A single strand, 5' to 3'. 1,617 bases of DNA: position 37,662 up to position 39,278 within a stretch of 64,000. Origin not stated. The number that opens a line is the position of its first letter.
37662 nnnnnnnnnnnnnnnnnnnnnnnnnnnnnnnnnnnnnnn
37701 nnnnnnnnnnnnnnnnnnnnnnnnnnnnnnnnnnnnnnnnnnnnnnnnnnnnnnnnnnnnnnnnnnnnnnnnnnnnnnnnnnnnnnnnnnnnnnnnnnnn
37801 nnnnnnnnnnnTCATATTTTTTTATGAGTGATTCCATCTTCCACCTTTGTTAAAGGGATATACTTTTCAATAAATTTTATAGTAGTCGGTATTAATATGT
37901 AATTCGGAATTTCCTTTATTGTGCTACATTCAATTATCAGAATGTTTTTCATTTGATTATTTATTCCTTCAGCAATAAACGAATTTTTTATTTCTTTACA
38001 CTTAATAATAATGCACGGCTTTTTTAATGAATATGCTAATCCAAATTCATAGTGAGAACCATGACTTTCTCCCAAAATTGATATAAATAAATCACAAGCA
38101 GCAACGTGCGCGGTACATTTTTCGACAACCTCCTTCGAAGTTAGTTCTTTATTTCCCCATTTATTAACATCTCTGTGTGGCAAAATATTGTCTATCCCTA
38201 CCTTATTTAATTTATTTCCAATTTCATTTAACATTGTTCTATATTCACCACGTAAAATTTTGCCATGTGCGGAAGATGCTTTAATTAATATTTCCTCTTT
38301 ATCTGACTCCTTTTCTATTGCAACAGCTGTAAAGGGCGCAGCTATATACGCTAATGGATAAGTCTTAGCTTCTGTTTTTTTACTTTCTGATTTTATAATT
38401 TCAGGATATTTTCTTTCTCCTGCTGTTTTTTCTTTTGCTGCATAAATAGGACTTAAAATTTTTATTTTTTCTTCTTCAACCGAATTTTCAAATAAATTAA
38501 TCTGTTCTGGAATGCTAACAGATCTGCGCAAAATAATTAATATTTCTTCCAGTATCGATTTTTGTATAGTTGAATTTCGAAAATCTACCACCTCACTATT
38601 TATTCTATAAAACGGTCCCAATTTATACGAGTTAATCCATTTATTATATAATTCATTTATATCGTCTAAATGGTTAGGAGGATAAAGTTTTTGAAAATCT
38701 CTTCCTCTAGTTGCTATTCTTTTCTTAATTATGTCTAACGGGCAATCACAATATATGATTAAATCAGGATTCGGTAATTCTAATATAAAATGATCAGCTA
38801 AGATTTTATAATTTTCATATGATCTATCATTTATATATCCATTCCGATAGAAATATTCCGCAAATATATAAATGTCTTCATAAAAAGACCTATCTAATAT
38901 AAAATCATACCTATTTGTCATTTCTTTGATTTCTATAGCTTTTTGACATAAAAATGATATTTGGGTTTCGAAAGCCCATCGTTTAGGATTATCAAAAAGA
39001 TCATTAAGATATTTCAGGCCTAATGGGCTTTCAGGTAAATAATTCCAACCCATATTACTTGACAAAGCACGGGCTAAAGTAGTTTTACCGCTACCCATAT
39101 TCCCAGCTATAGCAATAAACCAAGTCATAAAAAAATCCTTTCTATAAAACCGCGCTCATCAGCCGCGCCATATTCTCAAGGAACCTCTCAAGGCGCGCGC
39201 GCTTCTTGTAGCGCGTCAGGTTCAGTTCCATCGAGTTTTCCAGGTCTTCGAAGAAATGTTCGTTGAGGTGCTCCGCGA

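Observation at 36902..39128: AT-rich module: deoxynucleoside-kinase/NDT-like fusion plus a 2TM GAF-like protein, a candidate undescribed nucleotide-centred (possibly anti-phage) system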

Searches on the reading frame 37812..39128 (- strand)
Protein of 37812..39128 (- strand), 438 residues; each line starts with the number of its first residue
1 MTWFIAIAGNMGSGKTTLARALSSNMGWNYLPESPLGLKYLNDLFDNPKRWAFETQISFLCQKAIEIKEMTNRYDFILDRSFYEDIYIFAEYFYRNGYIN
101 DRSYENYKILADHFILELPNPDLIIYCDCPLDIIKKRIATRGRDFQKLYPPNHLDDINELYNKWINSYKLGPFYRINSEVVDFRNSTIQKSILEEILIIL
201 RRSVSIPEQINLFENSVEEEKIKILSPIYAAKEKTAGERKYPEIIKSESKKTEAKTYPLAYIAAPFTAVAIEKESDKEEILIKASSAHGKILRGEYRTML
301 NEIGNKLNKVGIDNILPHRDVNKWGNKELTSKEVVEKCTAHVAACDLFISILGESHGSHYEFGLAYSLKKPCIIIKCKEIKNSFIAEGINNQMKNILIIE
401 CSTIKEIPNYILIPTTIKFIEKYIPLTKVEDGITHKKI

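Call 3: search_protein_families(library=pfam, proteins=[window:37812-39128:-], max_evalue=1)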
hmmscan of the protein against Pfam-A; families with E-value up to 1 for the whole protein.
window:37812-39128:- (438 aa): 21 families
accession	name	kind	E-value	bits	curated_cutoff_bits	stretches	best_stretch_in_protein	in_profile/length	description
PF01712.25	dNK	-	1.3e-38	133.3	27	1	5-195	1-197/203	Deoxynucleoside kinase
PF13238.12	AAA_18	-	2.3e-06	28.5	29.4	1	5-143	1-113/128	AAA domain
PF05014.21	Nuc_deoxyrib_tr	-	5.4e-06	27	28.8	1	295-375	12-96/117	Nucleoside 2-deoxyribosyltransferase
PF00287.24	Na_K-ATPase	-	0.00021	20.9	23.3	1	324-427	126-232/284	Sodium / potassium ATPase beta chain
PF13521.12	AAA_28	-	0.00032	21.4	27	1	5-92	2-92/164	AAA domain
PF13671.12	AAA_33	-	0.00037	21.2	27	1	7-79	4-76/143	AAA domain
PF02367.23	TsaE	-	0.0031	17.9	26.6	1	4-35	23-54/128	Threonylcarbamoyl adenosine biosynthesis protein TsaE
PF13189.12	Cytidylate_kin2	-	0.0049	17.5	28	1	5-31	2-28/176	Cytidylate kinase-like family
PF13207.12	AAA_17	-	0.007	17.1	27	0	115-144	97-128/136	AAA domain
PF00485.24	PRK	-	0.0087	16.3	22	1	4-71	1-75/196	Phosphoribulokinase / Uridine kinase family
PF00005.33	ABC_tran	-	0.01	16.8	25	1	5-72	14-76/137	ABC transporter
PF00004.35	AAA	-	0.011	16.7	21.2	1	7-31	3-27/131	ATPase family associated with various cellular activities (AAA)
PF13271.11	DUF4062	-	0.015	15.9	24.7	1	330-360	38-68/82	Domain of unknown function (DUF4062)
PF20720.3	nSTAND3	-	0.016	15.4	27.2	1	4-24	19-39/155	Novel STAND NTPase 3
PF06414.18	Zeta_toxin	-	0.018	14.9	22.3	1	5-80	19-102/199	Zeta toxin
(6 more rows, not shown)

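Call 4: search_protein_families(library=padloc, proteins=[window:37812-39128:-], max_evalue=1)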
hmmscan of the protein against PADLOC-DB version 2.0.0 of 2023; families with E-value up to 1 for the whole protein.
window:37812-39128:- (438 aa): 4 families
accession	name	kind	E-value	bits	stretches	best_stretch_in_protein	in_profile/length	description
PDLC02911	VakA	-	7.6e-10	37.6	1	1-163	1-126/163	-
PDLC04690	PDC-M51B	-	1e-05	23.4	2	1-31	1-31/191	-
PDLC04140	mad8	-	0.00072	17.1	1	4-27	29-52/314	mads_8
PDLC02335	AbiLi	-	0.0016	15.6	1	5-365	79-187/326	AbiLi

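Call 5: search_protein_families(library=ncbifam, proteins=[window:37812-39128:-], max_evalue=1)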
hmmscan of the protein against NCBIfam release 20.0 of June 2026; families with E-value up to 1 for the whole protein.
window:37812-39128:- (438 aa): 24 families
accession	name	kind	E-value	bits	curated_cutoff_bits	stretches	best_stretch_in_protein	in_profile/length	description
NF003012.0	PRK03839.1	equivalog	7.2e-06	26.1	152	2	5-31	3-29/180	putative kinase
TIGR02173.1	cyt_kin_arch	equivalog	0.00014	21.9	102.1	1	5-31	3-29/169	(d)CMP kinase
TIGR00041.1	DTMP_kinase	equivalog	0.00022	21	83.25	1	109-166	119-175/196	dTMP kinase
TIGR00150.1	T6A_YjeE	equivalog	0.00064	19.6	60.1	1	5-35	25-55/135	tRNA (adenosine(37)-N6)-threonylcarbamoyltransferase complex ATPase subunit type 1 TsaE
NF040667.1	hom_kin_desulfo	exception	0.0031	17.4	197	1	5-31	3-29/163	homoserine kinase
TIGR00017.1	cmk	equivalog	0.0039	16.9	135.55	1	1-31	1-31/217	(d)CMP kinase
NF005259.0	PRK06762.3-4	equivalog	0.0084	16.2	349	1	1-32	1-32/170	hypothetical protein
NF010555.0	PRK13949.1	equivalog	0.013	15.6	180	1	5-31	4-30/175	shikimate kinase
NF045774.1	cytochro_C551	exception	0.02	14.8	118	1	272-316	37-82/110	cytochrome c551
NF006085.0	PRK08233.1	equivalog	0.021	14.7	198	0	4-26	7-29/184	hypothetical protein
NF005255.0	PRK06762.2-2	equivalog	0.024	14.6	140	1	2-27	3-28/163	hypothetical protein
NF004018.0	PRK05480.1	equivalog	0.026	14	180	1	4-26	8-30/210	uridine kinase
NF005257.0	PRK06762.3-2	equivalog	0.03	14.1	202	1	4-29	7-32/170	hypothetical protein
TIGR00235.1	udk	equivalog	0.032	13.9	220.3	1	3-27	7-31/207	uridine kinase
NF006746.0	PRK09270.1-5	subfamily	0.034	13.1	250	1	4-25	23-44/210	nucleoside/nucleotide kinase family protein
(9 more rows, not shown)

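Call 6: search_protein_families(library=phrogs, proteins=[window:37812-39128:-], max_evalue=1)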
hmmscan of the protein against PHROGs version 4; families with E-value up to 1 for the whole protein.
window:37812-39128:- (438 aa): 10 families
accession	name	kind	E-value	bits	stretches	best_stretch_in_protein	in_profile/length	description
phrog_761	-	other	2e-26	94.5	1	4-230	21-244/362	thymidylate kinase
phrog_1815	-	other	0.00037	21.8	1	4-30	5-31/197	guanylate kinase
phrog_2107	-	other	0.002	18.8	1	4-111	5-121/201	thymidylate kinase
phrog_1817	-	DNA, RNA and nucleotide metabolism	0.0025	18.4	1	291-399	15-134/192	nucleoside 2-deoxyribosyltransferase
phrog_139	-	other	0.0033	17.9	1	4-28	85-109/342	deoxynucleoside monophosphate kinase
phrog_7995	-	DNA, RNA and nucleotide metabolism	0.029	14.6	1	339-394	91-153/336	nucleoside deoxyribosyltransferase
phrog_355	-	DNA, RNA and nucleotide metabolism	0.048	14.1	1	236-373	40-170/249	nucleoside 2-deoxyribosyltransferase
phrog_5846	-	DNA, RNA and nucleotide metabolism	0.063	13.5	1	5-29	41-65/380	clamp loader of DNA polymerase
phrog_6987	-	unknown function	0.29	12.2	1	270-307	7-44/66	-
phrog_10255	-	other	0.34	11.6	1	5-26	4-25/230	kinase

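Call 7: find_homologous_proteins(query=window:37812-39128:-)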
Query window:37812-39128:- (438 aa): 177 proteins with E <= 0.001 among 5101 candidates; the best 120 are listed.
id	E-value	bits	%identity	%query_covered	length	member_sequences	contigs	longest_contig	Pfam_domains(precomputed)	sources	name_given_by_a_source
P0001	6.1e-286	966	100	98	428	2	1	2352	PF05014.22,PF01712.26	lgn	-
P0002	2.5e-124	434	47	97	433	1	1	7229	PF13521.13,PF13671.13,PF13238.13,PF01712.26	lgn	-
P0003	3.3e-115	404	49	93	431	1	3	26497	PF01712.26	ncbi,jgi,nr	ncbi:MAG: deoxynucleoside kinase [Ignavibacteriaceae bacterium]|jgi:deoxyadenosine/deoxycytidine kin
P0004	3.9e-114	400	45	97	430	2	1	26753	PF13521.13,PF13238.13,PF01712.26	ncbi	-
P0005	2.1e-113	398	44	97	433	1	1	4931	PF13671.13,PF13238.13,PF01712.26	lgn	-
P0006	2.3e-111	391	45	97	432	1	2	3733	PF01712.26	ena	-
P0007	1.2e-110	389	41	97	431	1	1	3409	PF13671.13,PF13238.13,PF01712.26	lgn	-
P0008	1.8e-109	385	46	93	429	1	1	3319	PF13671.13,PF13238.13,PF01712.26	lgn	-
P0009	4.1e-109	384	44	98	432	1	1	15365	PF02223.24,PF13521.13,PF13671.13,PF13238.13,PF01712.26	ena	-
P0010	1.4e-108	382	46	95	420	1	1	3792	PF13521.13,PF13671.13,PF13238.13,PF01712.26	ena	-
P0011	1.4e-107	378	45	95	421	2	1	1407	PF01712.26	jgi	jgi:deoxyadenosine/deoxycytidine kinase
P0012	1.8e-107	378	46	97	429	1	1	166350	PF13671.13,PF13238.13,PF01712.26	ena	-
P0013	4.9e-107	377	43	97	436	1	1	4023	PF02223.24,PF13671.13,PF13238.13,PF01712.26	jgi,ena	-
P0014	6.6e-107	376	42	96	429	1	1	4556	PF13671.13,PF13238.13,PF01712.26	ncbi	-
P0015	8.0e-107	376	42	97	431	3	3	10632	PF13521.13,PF13671.13,PF13238.13,PF01712.26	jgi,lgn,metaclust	metaclust:\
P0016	1.5e-106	375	46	96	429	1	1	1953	PF02223.24,PF13238.13,PF01712.26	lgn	-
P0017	3.0e-106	374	42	95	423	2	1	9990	PF01712.26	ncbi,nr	ncbi:MAG: deoxynucleoside kinase [Shewanella sp.]|nr:deoxynucleoside kinase [Shewanella sp.]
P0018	3.4e-106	374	42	97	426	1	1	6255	PF13671.13,PF01712.26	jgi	jgi:deoxyadenosine/deoxycytidine kinase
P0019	4.7e-106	373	42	97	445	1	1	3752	PF13238.13,PF01712.26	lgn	-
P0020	1.1e-105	372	40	97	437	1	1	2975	PF13521.13,PF13671.13,PF13238.13,PF01712.26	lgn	-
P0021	2.3e-105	371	43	97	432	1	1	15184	PF01712.26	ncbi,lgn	-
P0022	3.2e-105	371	42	97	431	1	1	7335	PF13521.13,PF13671.13,PF13238.13,PF01712.26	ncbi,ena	-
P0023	7.6e-105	369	43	97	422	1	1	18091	PF13521.13,PF13671.13,PF13238.13,PF01712.26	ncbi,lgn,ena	-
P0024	2.5e-104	368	42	99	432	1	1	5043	PF13521.13,PF13671.13,PF01712.26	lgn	-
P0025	2.9e-104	368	41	97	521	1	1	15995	PF12844.14,PF02223.24,PF01381.29,PF13671.13,PF01202.29,PF13238.13,PF05014.22,PF13560.13,PF01712.26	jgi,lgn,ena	-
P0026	4.1e-104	367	43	97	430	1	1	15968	PF13671.13,PF13238.13,PF01712.26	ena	-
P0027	5.0e-104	367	41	97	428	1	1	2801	PF13671.13,PF13238.13,PF01712.26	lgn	-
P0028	1.5e-103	365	42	94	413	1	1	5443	PF13671.13,PF01712.26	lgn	-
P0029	5.5e-103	363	40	97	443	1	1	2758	PF05014.22,PF01712.26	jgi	jgi:deoxyadenosine/deoxycytidine kinase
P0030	6.3e-103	363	43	96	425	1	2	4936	PF13671.13,PF13207.13,PF13238.13,PF01712.26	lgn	-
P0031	9.0e-103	363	41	97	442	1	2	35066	PF13671.13,PF13238.13,PF01712.26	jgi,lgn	jgi:deoxyadenosine/deoxycytidine kinase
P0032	2.0e-102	361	41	97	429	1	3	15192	PF01712.26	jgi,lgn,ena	-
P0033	3.7e-102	361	46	96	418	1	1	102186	PF13671.13,PF13238.13,PF01712.26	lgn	-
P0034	6.2e-102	360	42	96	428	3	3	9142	PF02223.24,PF13671.13,PF13238.13,PF05014.22,PF01712.26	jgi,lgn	jgi:deoxyadenosine/deoxycytidine kinase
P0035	6.7e-102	360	41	96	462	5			PF02223.24,PF13671.13,PF13207.13,PF13238.13,PF05014.22,PF01712.26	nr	nr:deoxynucleoside kinase [Hyalangium minutum]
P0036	1.3e-101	359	43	96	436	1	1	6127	PF02223.24,PF13521.13,PF13238.13,PF01712.26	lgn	-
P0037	2.1e-101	358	42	96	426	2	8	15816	PF02223.24,PF13671.13,PF13238.13,PF05014.22,PF01712.26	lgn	-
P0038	2.9e-101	358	40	96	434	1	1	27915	PF13521.13,PF13671.13,PF01712.26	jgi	jgi:deoxyadenosine/deoxycytidine kinase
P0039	4.4e-101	357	44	97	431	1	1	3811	PF13671.13,PF13238.13,PF05014.22,PF01712.26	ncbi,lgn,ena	-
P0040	1.1e-100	356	44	93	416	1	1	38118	PF13671.13,PF13238.13,PF01712.26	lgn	-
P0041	1.2e-100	356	43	96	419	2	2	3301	PF01712.26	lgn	-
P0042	6.3e-100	353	42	97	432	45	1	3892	PF13521.13,PF13671.13,PF13238.13,PF01712.26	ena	-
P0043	6.5e-100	353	41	97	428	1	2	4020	PF13671.13,PF01712.26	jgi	-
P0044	2.2e-99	352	42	97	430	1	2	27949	PF13671.13,PF13238.13,PF01712.26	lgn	-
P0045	2.6e-99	351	44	97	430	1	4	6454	PF13671.13,PF13238.13,PF01712.26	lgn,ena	-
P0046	3.7e-99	351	41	95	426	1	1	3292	PF01712.26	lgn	-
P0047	4.7e-99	350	39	97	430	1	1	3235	PF13671.13,PF13238.13,PF01712.26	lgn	-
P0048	6.7e-99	350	40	97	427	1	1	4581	PF01712.26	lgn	-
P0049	8.7e-99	350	39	98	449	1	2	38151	PF13671.13,PF01712.26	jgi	jgi:deoxyadenosine/deoxycytidine kinase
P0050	1.2e-98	349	39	97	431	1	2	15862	PF13671.13,PF01712.26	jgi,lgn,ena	-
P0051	4.2e-98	347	40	97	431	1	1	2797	PF13521.13,PF13671.13,PF13238.13,PF01712.26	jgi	jgi:deoxyadenosine/deoxycytidine kinase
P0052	4.6e-98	347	39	97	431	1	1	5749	PF13671.13,PF13238.13,PF01712.26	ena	-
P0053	7.0e-98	347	39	97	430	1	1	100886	PF13671.13,PF13238.13,PF01712.26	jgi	jgi:deoxyadenosine/deoxycytidine kinase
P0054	2.6e-97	345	38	97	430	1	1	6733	PF13521.13,PF01712.26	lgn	-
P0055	3.8e-97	344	40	97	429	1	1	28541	PF13671.13,PF05014.22,PF01712.26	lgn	-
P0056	4.1e-97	344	42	96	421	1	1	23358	PF13671.13,PF01712.26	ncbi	-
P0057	6.5e-97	343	39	97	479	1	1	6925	PF13521.13,PF13671.13,PF13238.13,PF01712.26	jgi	jgi:deoxyadenosine/deoxycytidine kinase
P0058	4.2e-96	341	40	93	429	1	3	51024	PF13521.13,PF13671.13,PF13238.13,PF01712.26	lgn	-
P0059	5.9e-96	340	42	93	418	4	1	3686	PF05014.22,PF01712.26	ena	-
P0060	1.2e-95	339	41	97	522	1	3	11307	PF13671.13,PF13238.13,PF05014.22,PF13560.13,PF01712.26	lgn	-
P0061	4.2e-95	337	39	96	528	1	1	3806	PF01381.29,PF13671.13,PF13238.13,PF13560.13,PF01712.26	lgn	-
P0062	5.3e-95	337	41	92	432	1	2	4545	PF13521.13,PF13671.13,PF13238.13,PF01712.26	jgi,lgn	-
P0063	9.1e-95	336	40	97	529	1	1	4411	PF12844.14,PF01381.29,PF13521.13,PF13671.13,PF13238.13,PF13560.13,PF01712.26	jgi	jgi:deoxyadenosine/deoxycytidine kinase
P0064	2.2e-94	335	36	97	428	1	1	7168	PF13521.13,PF13671.13,PF01712.26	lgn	-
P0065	8.9e-94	333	40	97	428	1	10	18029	PF13671.13,PF13238.13,PF01712.26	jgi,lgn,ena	jgi:deoxyadenosine/deoxycytidine kinase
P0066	1.0e-92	330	40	93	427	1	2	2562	PF13671.13,PF13238.13,PF05014.22,PF01712.26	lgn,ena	-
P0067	1.7e-92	329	38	96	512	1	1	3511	PF02223.24,PF01381.29,PF13521.13,PF13671.13,PF13207.13,PF01202.29,PF13238.13,PF13560.13,PF01712.26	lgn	-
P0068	1.8e-92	329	37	97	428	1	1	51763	PF13521.13,PF13238.13,PF01712.26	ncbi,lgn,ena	-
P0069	3.2e-92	328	42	97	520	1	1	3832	PF02223.24,PF13671.13,PF13238.13,PF13560.13,PF01712.26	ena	-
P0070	3.7e-92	328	41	96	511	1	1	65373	PF12844.14,PF02223.24,PF01381.29,PF13671.13,PF13238.13,PF13560.13,PF01712.26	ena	-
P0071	6.0e-92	327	38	97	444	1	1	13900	PF02223.24,PF13238.13,PF05014.22,PF01712.26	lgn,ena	-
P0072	1.1e-91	326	41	97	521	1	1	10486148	PF01381.29,PF13671.13,PF13238.13,PF05014.22,PF13560.13,PF01712.26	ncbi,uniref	ncbi:deoxynucleoside kinase [Corallococcus exiguus]|uniref:deoxynucleoside kinase n=1 Tax=Corallococ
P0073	7.7e-91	323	39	96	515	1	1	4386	PF02223.24,PF01381.29,PF13671.13,PF13238.13,PF13560.13,PF01712.26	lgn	-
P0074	7.8e-91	323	37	96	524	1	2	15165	PF13671.13,PF13238.13,PF13560.13,PF01712.26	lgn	-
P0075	1.3e-90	323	40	92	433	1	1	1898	PF13521.13,PF08433.17,PF01712.26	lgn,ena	-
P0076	5.1e-90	321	38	97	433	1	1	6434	PF02223.24,PF13671.13,PF01712.26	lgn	-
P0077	5.6e-90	320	41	95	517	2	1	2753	PF02223.24,PF13521.13,PF13671.13,PF13238.13,PF13560.13,PF01712.26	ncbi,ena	-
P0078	6.4e-90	320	37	96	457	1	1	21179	PF02223.24,PF13521.13,PF13671.13,PF13238.13,PF05014.22,PF01712.26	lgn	-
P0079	9.8e-90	320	40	95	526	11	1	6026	PF02223.24,PF01381.29,PF13560.13,PF01712.26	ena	-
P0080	1.0e-89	320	40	93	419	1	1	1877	PF05014.22,PF01712.26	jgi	jgi:deoxyadenosine/deoxycytidine kinase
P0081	1.1e-89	320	38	95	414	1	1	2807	PF13671.13,PF05014.22,PF01712.26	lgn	-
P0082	1.9e-89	319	42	92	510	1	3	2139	PF01381.29,PF01712.26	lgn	-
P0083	2.5e-89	318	39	96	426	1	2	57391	PF01712.26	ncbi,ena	-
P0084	2.8e-89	318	39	95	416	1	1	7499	PF13521.13,PF01712.26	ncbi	-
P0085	3.3e-89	318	40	93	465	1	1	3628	PF02223.24,PF13671.13,PF13238.13,PF01712.26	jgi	jgi:deoxyadenosine/deoxycytidine kinase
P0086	5.0e-89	317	39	95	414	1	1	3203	PF13238.13,PF05014.22,PF01712.26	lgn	-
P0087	5.3e-89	317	36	95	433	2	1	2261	PF01712.26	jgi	jgi:deoxyadenosine/deoxycytidine kinase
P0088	7.0e-89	317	41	93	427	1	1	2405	PF13671.13,PF13238.13,PF05014.22,PF01712.26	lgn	-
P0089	2.6e-88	315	40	96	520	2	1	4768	PF02223.24,PF01381.29,PF13238.13,PF13560.13,PF01712.26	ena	-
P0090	7.0e-88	314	39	96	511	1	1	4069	PF12844.14,PF02223.24,PF01381.29,PF13521.13,PF13671.13,PF13207.13,PF13238.13,PF13560.13,PF01712.26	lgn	-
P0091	8.4e-88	313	40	96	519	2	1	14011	PF12844.14,PF02223.24,PF01381.29,PF13521.13,PF13560.13,PF01712.26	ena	-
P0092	1.7e-87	312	39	97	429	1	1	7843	PF01712.26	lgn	-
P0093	3.7e-87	311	38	96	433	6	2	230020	PF02223.24,PF13671.13,PF01712.26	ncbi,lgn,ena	-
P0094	5.9e-87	311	39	95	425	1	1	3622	PF13671.13,PF13238.13,PF01712.26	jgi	jgi:deoxyadenosine/deoxycytidine kinase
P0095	7.7e-87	310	44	82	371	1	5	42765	PF02223.24,PF13521.13,PF13671.13,PF13189.13,PF13238.13,PF01712.26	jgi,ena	-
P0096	9.6e-87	310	40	96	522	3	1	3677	PF12844.14,PF02223.24,PF01381.29,PF13238.13,PF13560.13,PF01712.26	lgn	-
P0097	1.2e-86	310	39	94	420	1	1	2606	PF01712.26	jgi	-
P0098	1.8e-86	309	40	92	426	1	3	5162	PF13521.13,PF13671.13,PF13238.13,PF05014.22,PF01712.26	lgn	-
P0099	2.5e-86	308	39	89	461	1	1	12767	PF13238.13,PF05014.22,PF01712.26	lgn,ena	-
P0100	3.5e-86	308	40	96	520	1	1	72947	PF12844.14,PF02223.24,PF01381.29,PF13521.13,PF13238.13,PF13560.13,PF01712.26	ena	-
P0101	6.5e-86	307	40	90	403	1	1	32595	PF01712.26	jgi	jgi:deoxyadenosine/deoxycytidine kinase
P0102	8.8e-86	307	41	91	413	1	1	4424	PF05014.22,PF01712.26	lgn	-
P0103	1.1e-85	306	38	95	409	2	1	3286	PF13671.13,PF13238.13,PF01712.26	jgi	jgi:deoxyadenosine/deoxycytidine kinase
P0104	1.2e-85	306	36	98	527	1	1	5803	PF01381.29,PF13521.13,PF13671.13,PF13238.13,PF01712.26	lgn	-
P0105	7.1e-85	304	39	96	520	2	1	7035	PF12844.14,PF02223.24,PF13238.13,PF13560.13,PF01712.26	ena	-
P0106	1.2e-84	303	35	98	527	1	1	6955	PF02223.24,PF01381.29,PF13521.13,PF13671.13,PF13207.13,PF13238.13,PF01712.26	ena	-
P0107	2.7e-84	302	39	96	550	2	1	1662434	PF12844.14,PF02223.24,PF13521.13,PF13238.13,PF13560.13,PF01712.26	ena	-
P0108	3.9e-84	301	36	97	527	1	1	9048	PF02223.24,PF01381.29,PF13521.13,PF13671.13,PF13238.13,PF13560.13,PF01712.26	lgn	-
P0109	4.7e-84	301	38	95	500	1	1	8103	PF12844.14,PF02223.24,PF01381.29,PF13671.13,PF13238.13,PF13560.13,PF01712.26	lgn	-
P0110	5.4e-84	301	38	97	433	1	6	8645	PF13671.13,PF01712.26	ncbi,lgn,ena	-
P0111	1.7e-83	299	40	92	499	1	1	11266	PF02223.24,PF01381.29,PF13671.13,PF13238.13,PF13560.13,PF01712.26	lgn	-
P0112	2.9e-83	298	38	94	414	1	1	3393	PF01712.26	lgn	-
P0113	5.6e-83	297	41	96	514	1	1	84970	PF01381.29,PF13671.13,PF13560.13,PF01712.26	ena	-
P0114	1.6e-81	293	38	92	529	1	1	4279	PF01381.29,PF13476.13,PF13521.13,PF13238.13,PF13560.13,PF01712.26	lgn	-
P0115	1.7e-81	293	36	96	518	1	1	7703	PF01381.29,PF13521.13,PF13671.13,PF13560.13,PF01712.26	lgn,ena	-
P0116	2.6e-81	292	37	97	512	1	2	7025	PF12844.14,PF02223.24,PF01381.29,PF13671.13,PF13238.13,PF13560.13,PF01712.26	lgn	-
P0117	4.5e-81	291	38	95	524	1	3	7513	PF12844.14,PF02223.24,PF00005.34,PF01381.29,PF13521.13,PF13671.13,PF13238.13,PF13560.13,PF01712.26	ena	-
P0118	8.6e-81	290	35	99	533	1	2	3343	PF02223.24,PF01381.29,PF13238.13,PF13560.13,PF01712.26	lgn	-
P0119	3.4e-80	288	38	89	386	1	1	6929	PF01712.26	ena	-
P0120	4.9e-79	284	41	82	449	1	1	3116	PF13671.13,PF01712.26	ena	-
